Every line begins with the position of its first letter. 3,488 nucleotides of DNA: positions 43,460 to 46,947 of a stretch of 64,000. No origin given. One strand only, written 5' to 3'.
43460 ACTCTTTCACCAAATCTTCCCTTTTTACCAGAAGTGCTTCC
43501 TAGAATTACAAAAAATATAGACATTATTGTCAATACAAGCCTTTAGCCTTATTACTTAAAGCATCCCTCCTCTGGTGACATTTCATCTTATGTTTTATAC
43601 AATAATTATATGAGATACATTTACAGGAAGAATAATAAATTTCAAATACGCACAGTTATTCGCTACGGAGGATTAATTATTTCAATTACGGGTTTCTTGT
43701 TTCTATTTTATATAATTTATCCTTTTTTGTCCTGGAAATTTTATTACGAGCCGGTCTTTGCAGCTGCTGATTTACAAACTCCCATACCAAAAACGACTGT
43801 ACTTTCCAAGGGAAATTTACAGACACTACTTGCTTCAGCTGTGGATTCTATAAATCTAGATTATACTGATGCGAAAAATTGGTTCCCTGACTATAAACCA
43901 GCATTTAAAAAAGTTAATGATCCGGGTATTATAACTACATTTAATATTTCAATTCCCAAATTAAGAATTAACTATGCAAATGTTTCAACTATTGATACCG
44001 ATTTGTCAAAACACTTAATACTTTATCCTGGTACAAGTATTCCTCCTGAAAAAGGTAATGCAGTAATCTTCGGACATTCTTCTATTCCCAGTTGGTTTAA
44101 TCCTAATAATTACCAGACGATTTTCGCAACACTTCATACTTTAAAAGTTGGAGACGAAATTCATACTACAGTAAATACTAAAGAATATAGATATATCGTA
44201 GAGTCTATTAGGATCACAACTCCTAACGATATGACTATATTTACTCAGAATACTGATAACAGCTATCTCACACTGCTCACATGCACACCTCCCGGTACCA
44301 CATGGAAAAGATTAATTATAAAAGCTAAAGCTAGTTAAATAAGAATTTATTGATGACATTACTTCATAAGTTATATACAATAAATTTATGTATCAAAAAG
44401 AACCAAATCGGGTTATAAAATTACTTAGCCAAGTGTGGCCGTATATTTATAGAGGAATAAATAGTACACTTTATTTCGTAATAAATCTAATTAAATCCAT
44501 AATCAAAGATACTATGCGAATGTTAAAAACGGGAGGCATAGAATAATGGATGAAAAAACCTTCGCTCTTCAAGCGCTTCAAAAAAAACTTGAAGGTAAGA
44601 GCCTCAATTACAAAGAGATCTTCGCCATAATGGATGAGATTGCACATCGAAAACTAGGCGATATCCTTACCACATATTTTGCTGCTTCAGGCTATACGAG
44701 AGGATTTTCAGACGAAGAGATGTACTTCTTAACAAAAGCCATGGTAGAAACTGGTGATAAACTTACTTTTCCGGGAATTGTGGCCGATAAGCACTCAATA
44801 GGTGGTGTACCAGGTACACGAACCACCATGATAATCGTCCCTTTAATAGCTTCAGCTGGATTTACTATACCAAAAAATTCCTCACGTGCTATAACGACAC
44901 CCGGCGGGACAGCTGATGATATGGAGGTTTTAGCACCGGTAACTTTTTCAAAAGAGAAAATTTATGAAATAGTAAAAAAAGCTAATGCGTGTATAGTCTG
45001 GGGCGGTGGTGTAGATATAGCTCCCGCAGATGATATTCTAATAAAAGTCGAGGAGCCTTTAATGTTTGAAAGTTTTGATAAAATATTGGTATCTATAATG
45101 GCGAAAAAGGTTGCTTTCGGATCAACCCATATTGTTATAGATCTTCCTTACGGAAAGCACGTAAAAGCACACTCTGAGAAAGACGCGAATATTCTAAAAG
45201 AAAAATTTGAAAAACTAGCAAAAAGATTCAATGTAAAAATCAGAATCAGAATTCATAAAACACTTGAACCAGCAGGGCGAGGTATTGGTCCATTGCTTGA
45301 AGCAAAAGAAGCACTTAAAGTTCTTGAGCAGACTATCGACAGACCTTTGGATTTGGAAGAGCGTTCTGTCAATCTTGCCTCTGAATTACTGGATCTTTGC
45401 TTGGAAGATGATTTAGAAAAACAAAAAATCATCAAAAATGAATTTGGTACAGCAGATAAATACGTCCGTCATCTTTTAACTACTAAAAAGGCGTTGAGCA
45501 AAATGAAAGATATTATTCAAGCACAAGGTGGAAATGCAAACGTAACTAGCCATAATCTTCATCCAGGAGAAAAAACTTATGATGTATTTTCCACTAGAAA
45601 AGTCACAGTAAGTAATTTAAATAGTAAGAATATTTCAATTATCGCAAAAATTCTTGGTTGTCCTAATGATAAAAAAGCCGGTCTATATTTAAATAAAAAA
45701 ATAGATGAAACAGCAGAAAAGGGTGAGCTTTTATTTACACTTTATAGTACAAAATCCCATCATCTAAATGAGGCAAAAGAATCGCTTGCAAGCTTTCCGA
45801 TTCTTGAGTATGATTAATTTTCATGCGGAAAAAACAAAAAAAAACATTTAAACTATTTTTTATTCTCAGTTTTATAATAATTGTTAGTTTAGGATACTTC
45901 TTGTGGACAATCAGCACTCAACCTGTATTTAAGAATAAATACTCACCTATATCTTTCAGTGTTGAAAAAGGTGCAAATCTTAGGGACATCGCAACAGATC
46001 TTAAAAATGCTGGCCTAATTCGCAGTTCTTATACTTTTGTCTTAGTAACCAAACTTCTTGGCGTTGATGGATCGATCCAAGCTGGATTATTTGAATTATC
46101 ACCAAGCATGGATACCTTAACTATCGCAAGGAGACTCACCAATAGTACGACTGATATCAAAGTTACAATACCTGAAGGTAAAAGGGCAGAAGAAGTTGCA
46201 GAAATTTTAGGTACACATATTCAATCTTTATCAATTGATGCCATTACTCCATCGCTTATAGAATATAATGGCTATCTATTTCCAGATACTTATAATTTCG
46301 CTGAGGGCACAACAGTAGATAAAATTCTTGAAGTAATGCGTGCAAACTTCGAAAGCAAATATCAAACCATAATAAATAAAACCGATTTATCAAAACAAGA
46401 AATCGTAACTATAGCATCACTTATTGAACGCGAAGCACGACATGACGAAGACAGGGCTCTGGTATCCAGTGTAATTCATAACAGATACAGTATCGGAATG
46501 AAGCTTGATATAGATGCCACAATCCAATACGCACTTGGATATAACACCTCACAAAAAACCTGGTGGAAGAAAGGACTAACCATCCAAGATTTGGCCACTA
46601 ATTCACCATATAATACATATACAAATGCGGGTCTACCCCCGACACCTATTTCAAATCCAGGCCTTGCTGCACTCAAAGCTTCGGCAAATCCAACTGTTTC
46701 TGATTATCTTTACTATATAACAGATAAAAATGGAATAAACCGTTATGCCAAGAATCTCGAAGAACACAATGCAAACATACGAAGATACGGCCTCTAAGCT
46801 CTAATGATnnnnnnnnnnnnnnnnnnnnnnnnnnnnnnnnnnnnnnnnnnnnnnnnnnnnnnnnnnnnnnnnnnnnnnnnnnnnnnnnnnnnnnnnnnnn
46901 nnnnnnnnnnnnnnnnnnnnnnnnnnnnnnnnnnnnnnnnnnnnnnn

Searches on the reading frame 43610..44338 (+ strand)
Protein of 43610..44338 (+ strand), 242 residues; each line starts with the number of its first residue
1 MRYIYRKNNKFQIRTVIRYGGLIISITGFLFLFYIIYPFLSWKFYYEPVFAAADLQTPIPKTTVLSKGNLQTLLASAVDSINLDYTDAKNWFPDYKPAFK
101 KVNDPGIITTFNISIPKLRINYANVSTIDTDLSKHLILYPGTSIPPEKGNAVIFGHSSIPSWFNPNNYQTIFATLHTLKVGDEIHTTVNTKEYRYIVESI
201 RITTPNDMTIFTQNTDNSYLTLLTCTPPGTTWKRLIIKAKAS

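Call 56: search_protein_families(library=pfam, proteins=[window:43610-44338:+], max_evalue=0.00001)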
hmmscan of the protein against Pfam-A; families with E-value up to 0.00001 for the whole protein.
window:43610-44338:+ (242 aa): 1 family
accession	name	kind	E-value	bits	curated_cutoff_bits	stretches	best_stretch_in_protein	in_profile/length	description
PF04203.18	Sortase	-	5.1e-23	81.6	26.6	1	113-240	1-123/125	Sortase domain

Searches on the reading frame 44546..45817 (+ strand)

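Call 16: search_protein_families(library=pfam, proteins=[window:44546-45817:+], max_evalue=0.001)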
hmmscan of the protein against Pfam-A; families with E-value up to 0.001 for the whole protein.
window:44546-45817:+ (423 aa): 3 families
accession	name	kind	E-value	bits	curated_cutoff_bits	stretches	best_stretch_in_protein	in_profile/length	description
PF02885.22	Glycos_trans_3N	-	1e-09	38.4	26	1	9-70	2-63/63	Glycosyl transferase family, helical bundle domain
PF07831.19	PYNP_C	-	8.5e-09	35.4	27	1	355-414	2-68/75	Pyrimidine nucleoside phosphorylase C-terminal domain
PF00591.27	Glycos_transf_3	-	1.9e-07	31.5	27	1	79-152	4-80/253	Glycosyl transferase family, a/b domain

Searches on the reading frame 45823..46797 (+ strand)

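Call 16: search_protein_families(library=pfam, proteins=[window:45823-46797:+], max_evalue=0.001)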
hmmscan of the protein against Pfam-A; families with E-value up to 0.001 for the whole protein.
window:45823-46797:+ (324 aa): 1 family
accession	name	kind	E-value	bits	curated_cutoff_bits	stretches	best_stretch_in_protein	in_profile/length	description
PF02618.21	YceG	-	3e-79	266.8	32.4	1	45-321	1-275/275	YceG-like family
